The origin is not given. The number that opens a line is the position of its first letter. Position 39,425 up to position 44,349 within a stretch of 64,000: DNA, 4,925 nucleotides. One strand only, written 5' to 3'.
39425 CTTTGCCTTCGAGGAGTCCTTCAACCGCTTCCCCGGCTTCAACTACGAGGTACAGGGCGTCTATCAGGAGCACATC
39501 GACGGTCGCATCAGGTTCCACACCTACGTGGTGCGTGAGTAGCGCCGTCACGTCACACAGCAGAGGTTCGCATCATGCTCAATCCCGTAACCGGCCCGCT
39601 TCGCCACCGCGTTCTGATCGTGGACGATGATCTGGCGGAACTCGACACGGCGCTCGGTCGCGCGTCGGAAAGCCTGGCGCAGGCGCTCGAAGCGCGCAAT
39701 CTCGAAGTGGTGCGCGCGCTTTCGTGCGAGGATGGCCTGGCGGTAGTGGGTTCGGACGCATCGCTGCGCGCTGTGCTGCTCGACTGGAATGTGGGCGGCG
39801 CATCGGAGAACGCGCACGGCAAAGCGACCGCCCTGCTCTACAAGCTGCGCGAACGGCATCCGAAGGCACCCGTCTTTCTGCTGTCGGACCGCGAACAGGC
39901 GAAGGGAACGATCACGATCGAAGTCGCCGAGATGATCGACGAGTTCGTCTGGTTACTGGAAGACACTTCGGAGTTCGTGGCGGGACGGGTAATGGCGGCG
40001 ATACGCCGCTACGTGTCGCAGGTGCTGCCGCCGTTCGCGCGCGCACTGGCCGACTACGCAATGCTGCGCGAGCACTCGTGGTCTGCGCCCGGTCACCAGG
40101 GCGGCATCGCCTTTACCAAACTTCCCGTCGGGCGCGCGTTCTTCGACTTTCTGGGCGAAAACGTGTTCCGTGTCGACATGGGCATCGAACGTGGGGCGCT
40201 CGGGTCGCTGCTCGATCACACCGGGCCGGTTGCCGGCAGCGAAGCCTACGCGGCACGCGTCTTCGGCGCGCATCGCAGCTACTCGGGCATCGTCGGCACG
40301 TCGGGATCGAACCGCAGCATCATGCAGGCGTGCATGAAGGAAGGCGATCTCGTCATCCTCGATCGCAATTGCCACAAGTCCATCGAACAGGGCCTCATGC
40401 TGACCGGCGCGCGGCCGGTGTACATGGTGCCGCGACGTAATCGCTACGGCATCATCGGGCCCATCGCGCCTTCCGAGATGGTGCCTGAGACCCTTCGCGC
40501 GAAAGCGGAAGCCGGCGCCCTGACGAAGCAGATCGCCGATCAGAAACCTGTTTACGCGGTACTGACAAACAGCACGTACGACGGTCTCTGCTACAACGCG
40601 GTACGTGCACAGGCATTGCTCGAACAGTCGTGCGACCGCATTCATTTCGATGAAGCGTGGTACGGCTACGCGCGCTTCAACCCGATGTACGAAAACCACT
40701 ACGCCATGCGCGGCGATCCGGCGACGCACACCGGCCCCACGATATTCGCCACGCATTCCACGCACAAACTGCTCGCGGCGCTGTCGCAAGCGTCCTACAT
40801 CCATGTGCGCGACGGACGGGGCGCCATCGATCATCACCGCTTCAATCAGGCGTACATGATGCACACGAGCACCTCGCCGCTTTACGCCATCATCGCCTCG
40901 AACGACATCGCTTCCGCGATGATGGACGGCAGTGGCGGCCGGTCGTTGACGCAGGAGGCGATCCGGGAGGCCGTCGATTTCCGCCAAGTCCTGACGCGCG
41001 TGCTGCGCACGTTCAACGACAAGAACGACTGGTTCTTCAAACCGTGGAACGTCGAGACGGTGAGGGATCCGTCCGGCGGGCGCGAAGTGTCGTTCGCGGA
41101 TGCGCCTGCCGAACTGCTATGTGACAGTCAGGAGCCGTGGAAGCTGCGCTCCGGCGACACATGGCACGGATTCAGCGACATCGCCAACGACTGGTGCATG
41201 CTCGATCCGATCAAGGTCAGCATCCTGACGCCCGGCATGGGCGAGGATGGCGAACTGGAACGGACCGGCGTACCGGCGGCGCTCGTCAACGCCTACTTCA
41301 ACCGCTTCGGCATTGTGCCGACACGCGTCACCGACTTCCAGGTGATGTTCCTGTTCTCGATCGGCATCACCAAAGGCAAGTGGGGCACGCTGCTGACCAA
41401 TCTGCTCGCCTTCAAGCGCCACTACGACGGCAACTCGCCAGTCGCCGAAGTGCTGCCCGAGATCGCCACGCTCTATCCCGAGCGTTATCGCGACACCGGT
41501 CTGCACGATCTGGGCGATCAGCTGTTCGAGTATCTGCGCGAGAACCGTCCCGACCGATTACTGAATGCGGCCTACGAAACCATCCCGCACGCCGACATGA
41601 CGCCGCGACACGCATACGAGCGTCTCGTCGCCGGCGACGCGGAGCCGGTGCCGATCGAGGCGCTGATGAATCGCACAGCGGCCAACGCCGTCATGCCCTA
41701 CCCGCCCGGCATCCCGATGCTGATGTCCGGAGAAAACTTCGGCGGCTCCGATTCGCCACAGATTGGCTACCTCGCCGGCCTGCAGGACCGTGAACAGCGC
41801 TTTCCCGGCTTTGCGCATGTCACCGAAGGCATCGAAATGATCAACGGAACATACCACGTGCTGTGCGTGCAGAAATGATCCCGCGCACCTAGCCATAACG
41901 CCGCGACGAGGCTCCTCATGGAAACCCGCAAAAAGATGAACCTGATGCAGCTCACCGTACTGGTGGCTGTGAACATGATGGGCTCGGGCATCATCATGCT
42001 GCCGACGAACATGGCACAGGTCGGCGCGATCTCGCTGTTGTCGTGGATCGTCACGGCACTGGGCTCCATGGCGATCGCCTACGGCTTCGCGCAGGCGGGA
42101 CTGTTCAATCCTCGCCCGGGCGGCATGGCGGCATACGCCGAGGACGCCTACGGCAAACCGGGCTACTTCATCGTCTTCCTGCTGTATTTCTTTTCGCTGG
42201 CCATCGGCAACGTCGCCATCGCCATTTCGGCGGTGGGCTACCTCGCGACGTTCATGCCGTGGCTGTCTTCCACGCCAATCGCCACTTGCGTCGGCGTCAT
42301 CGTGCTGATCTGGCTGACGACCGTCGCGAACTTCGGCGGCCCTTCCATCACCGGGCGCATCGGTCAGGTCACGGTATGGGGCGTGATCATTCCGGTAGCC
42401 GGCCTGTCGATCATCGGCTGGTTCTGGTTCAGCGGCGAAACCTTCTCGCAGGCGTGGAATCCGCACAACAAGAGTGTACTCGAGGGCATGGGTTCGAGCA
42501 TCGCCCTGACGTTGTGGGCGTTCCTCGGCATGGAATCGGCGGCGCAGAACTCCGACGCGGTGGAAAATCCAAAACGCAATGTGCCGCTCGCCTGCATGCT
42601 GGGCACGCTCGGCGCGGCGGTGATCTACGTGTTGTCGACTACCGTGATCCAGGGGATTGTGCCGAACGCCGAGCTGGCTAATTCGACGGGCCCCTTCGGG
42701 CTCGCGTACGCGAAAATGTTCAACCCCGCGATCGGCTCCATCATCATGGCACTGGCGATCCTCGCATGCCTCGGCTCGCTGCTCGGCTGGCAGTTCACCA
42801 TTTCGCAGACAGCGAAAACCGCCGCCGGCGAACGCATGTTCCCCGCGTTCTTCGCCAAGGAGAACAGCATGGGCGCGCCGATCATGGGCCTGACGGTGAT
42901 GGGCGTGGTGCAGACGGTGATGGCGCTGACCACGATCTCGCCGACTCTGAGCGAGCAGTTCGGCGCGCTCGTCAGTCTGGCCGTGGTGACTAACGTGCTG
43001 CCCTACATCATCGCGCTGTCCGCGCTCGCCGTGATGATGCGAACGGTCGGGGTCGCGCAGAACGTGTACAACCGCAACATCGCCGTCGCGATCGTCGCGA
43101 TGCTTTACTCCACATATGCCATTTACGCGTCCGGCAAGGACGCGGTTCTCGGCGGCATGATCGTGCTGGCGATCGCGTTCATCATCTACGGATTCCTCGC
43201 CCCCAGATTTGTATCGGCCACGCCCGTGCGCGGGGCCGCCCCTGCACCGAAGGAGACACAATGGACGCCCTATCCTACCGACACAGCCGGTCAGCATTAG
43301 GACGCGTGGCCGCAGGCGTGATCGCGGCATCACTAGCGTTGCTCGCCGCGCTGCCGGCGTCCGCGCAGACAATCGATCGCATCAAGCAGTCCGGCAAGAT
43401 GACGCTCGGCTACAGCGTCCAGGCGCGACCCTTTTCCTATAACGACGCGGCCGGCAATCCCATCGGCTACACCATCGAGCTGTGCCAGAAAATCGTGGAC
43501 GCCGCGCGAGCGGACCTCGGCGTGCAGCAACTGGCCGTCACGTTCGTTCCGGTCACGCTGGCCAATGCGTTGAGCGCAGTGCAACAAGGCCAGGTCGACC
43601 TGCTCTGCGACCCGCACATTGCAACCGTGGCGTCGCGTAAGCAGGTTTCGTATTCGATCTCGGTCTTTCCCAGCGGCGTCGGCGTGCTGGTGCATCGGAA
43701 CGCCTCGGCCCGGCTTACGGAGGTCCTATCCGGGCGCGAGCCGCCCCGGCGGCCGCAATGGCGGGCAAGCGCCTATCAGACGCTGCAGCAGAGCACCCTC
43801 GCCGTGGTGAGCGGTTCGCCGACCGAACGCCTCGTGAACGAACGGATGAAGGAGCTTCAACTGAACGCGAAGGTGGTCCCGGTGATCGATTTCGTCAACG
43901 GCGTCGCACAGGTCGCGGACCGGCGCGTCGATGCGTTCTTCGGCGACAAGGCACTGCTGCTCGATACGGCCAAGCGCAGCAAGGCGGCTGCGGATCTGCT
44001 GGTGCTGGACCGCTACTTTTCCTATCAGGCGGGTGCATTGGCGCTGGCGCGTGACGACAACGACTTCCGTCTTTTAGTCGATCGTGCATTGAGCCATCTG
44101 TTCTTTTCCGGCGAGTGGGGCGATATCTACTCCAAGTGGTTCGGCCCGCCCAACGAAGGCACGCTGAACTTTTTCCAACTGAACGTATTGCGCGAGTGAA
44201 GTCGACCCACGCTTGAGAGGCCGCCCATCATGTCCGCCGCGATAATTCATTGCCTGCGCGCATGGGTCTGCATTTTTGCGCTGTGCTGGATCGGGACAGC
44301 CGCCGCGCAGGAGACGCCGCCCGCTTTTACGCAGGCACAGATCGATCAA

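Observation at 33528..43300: Three different basic amino-acid decarboxylases (Ldc-like, ODC-like, AdiA-like) in one operon with a single PotE-like antiporter and a dedicated porin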

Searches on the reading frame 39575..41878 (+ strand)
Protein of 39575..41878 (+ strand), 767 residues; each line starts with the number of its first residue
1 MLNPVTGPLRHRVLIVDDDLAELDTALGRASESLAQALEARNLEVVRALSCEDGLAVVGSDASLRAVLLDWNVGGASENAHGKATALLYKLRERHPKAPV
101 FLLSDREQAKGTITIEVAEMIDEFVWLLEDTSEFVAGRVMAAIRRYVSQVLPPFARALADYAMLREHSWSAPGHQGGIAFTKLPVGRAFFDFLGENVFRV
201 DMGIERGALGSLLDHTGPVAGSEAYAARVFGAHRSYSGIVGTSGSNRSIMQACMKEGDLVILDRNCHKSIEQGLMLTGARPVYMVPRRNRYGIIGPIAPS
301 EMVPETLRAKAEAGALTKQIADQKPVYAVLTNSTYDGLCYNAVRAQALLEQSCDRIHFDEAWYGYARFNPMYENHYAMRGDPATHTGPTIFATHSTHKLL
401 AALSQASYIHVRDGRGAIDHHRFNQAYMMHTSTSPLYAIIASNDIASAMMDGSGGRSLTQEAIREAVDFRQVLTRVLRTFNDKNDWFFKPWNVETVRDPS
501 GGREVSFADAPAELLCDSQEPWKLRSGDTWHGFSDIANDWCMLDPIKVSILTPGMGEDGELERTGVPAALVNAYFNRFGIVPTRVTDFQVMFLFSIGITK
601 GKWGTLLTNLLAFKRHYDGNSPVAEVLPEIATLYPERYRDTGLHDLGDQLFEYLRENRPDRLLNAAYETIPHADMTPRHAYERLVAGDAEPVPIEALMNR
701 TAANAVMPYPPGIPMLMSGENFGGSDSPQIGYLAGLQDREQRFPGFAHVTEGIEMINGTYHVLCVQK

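Call 5: search_protein_families(library=pfam, proteins=[window:39575-41878:+])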
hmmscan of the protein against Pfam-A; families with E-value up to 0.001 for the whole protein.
window:39575-41878:+ (767 aa): 3 families
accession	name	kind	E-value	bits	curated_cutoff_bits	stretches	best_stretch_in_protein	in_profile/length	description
PF01276.26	OKR_DC_1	-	3.4e-165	550.3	27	1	152-601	1-416/417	Orn/Lys/Arg decarboxylase, major domain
PF03711.20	OKR_DC_1_C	-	1.8e-37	129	24.2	1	627-755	1-129/132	Orn/Lys/Arg decarboxylase, C-terminal domain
PF03709.21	OKR_DC_1_N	-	7.9e-24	84.5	29.3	1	28-146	3-111/111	Orn/Lys/Arg decarboxylase, N-terminal domain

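Call 6: search_protein_families(library=ncbifam, proteins=[window:39575-41878:+])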
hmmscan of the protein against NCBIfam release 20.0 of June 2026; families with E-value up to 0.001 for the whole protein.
window:39575-41878:+ (767 aa): 6 families
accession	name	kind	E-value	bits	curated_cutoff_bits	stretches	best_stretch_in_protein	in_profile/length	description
NF011603.0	PRK15029.1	equivalog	0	1206.5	1167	1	12-766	3-755/756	arginine decarboxylase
NF011928.0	PRK15399.1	subfamily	3.3e-173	577.7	968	1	33-762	21-706/713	lysine decarboxylase LdcC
NF011929.0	PRK15400.1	subfamily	3.4e-160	534.7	1056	1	33-763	21-707/714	lysine decarboxylase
NF010092.0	PRK13578.1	subfamily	2.9e-125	419.2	794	1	85-754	45-702/720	ornithine decarboxylase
TIGR04301.1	ODC_inducible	exception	4.8e-120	401.9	1310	1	88-755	48-703/719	ornithine decarboxylase SpeF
TIGR04318.1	lacto_ODC_hypo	hypoth_equivalog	5.9e-108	362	950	1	132-755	71-680/695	putative ornithine decarboxylase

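Call 13: search_solved_structures(query=window:39575-41878:+, max_evalue=1e-20)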
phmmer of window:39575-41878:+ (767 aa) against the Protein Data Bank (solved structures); distinct sequences matched with E-value up to 1e-20: 18.
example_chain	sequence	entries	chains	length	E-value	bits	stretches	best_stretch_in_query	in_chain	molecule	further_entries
5xx1_A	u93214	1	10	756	0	1082.4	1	12-766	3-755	Arginine decarboxylase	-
2vyc_A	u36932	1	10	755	0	1075.6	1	12-766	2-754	BIODEGRADATIVE ARGININE DECARBOXYLASE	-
7p9b_A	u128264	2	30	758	0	1026.1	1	12-766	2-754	Biodegradative arginine decarboxylase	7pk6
6q6i_A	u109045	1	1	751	1.7e-185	621.8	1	9-758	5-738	Biodegradative arginine decarboxylase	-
9e0o_A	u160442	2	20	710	1.9e-141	476.1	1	33-762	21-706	Lysine decarboxylase, inducible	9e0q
9e0m_A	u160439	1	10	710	2.4e-141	475.8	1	33-759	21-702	Lysine decarboxylase, inducible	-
5fkz_E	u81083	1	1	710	1.1e-139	470.3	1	126-762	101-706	LYSINE DECARBOXYLASE, CONSTITUTIVE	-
5fkx_A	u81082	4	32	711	4.8e-139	468.2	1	33-762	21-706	LYSINE DECARBOXYLASE, INDUCIBLE | Inducible lysine decarboxylase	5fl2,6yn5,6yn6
3n75_A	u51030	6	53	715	4.8e-139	468.2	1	33-762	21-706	Lysine decarboxylase, inducible | Inducible lysine decarboxylase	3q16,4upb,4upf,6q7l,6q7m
6y3x_A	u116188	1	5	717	2.9e-130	439.1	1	93-754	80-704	Lysine decarboxylase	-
1c4k_A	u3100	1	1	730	7.7e-101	341.9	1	136-753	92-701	PROTEIN (ORNITHINE DECARBOXYLASE)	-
1ord_A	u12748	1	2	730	7.8e-101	341.8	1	136-753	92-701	ORNITHINE DECARBOXYLASE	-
9lkg_C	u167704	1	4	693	2.3e-74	254.3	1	137-754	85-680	Ornithine decarboxylase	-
9ll6_A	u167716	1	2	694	3.4e-73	250.4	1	137-754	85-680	Ornithine decarboxylase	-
9lls_A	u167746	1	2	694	4.3e-73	250.1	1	137-759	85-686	Ornithine decarboxylase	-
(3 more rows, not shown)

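Call 22: find_encoding_contigs(protein=window:39575-41878:+, flank=10000, max_places=4)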
Protein window:39575-41878:+ (767 aa): 2 contigs read that carry it; 2 places shown.
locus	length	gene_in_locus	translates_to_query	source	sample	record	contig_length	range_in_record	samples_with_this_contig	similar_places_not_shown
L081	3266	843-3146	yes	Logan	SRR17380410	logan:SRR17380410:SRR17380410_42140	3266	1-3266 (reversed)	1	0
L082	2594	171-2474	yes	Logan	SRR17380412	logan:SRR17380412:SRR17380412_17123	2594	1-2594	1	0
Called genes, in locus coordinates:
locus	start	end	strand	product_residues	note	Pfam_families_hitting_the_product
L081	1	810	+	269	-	?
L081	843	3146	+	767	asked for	PF03709:OKR_DC_1_N, PF01276:OKR_DC_1, PF03711:OKR_DC_1_C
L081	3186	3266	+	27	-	?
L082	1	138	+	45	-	?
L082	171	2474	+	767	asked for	PF03709:OKR_DC_1_N, PF01276:OKR_DC_1, PF03711:OKR_DC_1_C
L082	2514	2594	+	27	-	?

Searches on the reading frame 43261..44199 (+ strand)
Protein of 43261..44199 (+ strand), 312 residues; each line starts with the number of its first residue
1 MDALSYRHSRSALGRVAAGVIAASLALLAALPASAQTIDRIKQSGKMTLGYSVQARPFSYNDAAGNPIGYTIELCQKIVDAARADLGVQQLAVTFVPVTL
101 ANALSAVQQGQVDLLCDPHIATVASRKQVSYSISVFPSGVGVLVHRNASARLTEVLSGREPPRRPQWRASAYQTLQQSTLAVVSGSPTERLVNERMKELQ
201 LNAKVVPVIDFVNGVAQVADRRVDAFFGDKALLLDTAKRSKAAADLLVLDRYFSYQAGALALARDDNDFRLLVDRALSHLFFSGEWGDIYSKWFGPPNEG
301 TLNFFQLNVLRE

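Call 9: search_protein_families(library=pfam, proteins=[window:43261-44199:+])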
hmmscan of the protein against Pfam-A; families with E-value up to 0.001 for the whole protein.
window:43261-44199:+ (312 aa): 1 family
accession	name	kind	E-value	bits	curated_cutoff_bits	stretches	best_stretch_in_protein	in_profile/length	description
PF00497.25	SBP_bac_3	-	8.1e-21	74.6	26.4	1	48-295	2-131/132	Bacterial extracellular solute-binding proteins, family 3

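Call 25: search_protein_families(library=ncbifam, proteins=[window:43261-44199:+], max_evalue=0.00001)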
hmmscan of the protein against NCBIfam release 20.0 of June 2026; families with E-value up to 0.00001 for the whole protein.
window:43261-44199:+ (312 aa): 7 families
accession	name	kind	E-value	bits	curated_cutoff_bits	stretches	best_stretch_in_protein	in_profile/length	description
NF008063.0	PRK10797.1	subfamily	8.1e-29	100.7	375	2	21-150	15-145/302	glutamate/aspartate ABC transporter substrate-binding protein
TIGR01096.1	3A0103s03R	subfamily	1.1e-24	87.3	256.35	1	24-294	5-250/250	lysine/arginine/ornithine ABC transporter substrate-binding protein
NF008426.0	PRK11260.1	equivalog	4.5e-14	52.4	312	1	25-153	17-142/266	cystine ABC transporter substrate-binding protein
TIGR04262.1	orph_peri_GRRM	subfamily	1.1e-11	44.5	190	1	45-158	1-111/257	extracellular substrate binding-like orphan protein GrrP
NF007029.0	PRK09495.1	equivalog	1.5e-07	31.5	303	0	173-295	127-244/248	glutamine ABC transporter substrate-binding protein GlnH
NF008885.0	PRK11917.1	equivalog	2.3e-07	30.6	373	0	173-275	144-241/259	bifunctional adhesin/ABC transporter aspartate/glutamate-binding protein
TIGR02995.1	ectoine_ehuB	equivalog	4.3e-07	29.5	190.9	1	18-292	5-258/275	ectoine/hydroxyectoine ABC transporter substrate-binding protein EhuB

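Call 44: search_solved_structures(query=window:43261-44199:+, max_evalue=0.00001, show_alignments=2)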
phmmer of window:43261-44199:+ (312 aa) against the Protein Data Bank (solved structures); distinct sequences matched with E-value up to 0.00001: 24.
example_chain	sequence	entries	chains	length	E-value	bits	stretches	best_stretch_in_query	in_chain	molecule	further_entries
2ia4_A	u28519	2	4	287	5.2e-25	91.5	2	30-149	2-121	Putative periplasmic binding transport protein | PERIPLASMIC BINDING TRANSPORT PROTEIN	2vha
9fbu_A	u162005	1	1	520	1.7e-23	86.6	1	33-297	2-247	Periplasmic binding transport protein,Green fluorescent protein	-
8ovn_A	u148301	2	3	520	3.2e-22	82.4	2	33-146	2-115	Putative periplasmic binding transport protein,Green fluorescent protein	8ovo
8ovp_A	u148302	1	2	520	5.6e-21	78.3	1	33-297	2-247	Putative periplasmic binding transport protein,Green fluorescent protein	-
5t0w_A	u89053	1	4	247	9.2e-14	54.6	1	34-294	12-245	AncCDT-1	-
5tuj_C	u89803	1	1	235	1.4e-13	54.1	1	35-294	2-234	Ancestral protein CDT-Anc1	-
4zv1_A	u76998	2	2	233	1.4e-13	54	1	45-295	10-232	AncQR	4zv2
5jos_A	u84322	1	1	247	2.3e-10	43.5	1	34-294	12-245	Cyclohexadienyl dehydratase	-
4h5f_A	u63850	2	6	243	5e-10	42.4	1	37-286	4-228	Amino acid ABC superfamily ATP binding cassette transporter, binding protein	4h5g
6wup_A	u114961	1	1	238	7.5e-10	41.8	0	138-294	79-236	Ancestral cyclohexadienyl dehydratase, AncCDT-5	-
6svf_A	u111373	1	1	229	1.8e-09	40.6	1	37-295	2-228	Amino acid ABC transporter, periplasmic amino acid-binding protein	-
5eyf_A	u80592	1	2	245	8e-09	38.4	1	35-301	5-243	Glutamate ABC superfamily ATP binding cassette transporter, binding protein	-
4ymx_A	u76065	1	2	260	3.1e-08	36.5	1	18-294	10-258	ABC-type amino acid transport system, periplasmic component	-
1xt8_A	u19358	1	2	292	5.8e-08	35.6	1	34-161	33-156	putative amino-acid transporter periplasmic solute-binding protein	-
3vv5_A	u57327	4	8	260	1.8e-07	34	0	36-159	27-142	Amino acid ABC transporter, binding protein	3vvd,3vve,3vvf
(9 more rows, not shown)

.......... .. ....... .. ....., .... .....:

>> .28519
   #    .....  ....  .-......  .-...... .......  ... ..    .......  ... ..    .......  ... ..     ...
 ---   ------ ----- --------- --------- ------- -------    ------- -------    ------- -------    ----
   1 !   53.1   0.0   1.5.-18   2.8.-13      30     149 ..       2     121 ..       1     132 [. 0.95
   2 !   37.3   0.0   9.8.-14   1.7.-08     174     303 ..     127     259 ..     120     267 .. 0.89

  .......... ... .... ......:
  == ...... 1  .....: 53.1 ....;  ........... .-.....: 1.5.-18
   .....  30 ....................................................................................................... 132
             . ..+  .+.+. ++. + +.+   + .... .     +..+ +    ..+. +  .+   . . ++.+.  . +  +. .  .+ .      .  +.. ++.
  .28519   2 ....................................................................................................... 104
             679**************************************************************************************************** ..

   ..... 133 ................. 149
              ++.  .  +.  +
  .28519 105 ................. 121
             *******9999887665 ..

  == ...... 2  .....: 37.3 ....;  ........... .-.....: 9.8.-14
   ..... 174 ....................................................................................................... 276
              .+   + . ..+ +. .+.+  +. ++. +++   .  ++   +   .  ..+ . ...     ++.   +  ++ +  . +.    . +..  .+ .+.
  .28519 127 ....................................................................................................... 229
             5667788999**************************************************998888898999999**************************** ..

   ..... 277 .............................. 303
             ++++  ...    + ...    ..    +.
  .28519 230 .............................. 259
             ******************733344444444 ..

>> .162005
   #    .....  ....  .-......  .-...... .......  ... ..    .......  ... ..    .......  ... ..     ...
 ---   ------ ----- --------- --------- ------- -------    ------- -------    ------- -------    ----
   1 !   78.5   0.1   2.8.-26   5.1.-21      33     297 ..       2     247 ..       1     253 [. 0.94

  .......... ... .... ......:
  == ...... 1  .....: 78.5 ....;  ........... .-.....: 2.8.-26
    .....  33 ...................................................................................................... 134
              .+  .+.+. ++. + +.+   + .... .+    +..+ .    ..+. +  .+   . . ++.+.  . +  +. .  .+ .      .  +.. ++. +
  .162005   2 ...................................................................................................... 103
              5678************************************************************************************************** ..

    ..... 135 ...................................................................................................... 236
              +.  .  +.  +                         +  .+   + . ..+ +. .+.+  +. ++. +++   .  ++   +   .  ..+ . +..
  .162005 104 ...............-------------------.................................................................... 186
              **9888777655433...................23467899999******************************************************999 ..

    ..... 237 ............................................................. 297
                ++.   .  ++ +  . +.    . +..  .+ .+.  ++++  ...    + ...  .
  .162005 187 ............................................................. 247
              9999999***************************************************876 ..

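Call 45: find_homologous_proteins(query=window:43261-44199:+, max_evalue=1e-10)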
Query window:43261-44199:+ (312 aa): 111 proteins with E <= 1e-10 among 8000 candidates.
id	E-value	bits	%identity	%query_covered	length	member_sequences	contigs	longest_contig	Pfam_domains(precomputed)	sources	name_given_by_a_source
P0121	7.7e-199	677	100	100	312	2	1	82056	PF00497.26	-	-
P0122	2.5e-86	308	50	93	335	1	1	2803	PF00497.26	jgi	jgi:ABC-type amino acid transport substrate-binding protein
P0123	6.1e-86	306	50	89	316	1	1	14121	PF00497.26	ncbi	-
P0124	8.2e-86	306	50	96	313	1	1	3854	PF00497.26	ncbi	-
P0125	1.3e-85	305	50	93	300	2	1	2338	PF00497.26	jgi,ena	-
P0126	1.7e-85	305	48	94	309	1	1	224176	PF00497.26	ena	-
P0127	1.1e-84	302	51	88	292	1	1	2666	PF00497.26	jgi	jgi:ABC-type amino acid transport substrate-binding protein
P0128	9.9e-84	299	47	97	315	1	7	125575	PF00497.26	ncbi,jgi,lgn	ncbi:MAG TPA: amino acid ABC transporter substrate-binding protein [Terriglobales bacterium]|jgi:ABC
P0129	1.3e-83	299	51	88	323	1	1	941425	PF00497.26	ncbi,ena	-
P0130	2.6e-83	298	51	89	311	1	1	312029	PF00497.26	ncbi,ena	-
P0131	3.6e-83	297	48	99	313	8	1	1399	PF00497.26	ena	-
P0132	1.1e-82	296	51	88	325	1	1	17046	PF00497.26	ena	-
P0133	1.6e-82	295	49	88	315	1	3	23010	PF00497.26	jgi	jgi:ABC-type amino acid transport substrate-binding protein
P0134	2.1e-82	295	50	88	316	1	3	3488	PF00497.26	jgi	jgi:ABC-type amino acid transport substrate-binding protein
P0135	2.2e-82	295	47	99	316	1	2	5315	PF00497.26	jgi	jgi:ABC-type amino acid transport substrate-binding protein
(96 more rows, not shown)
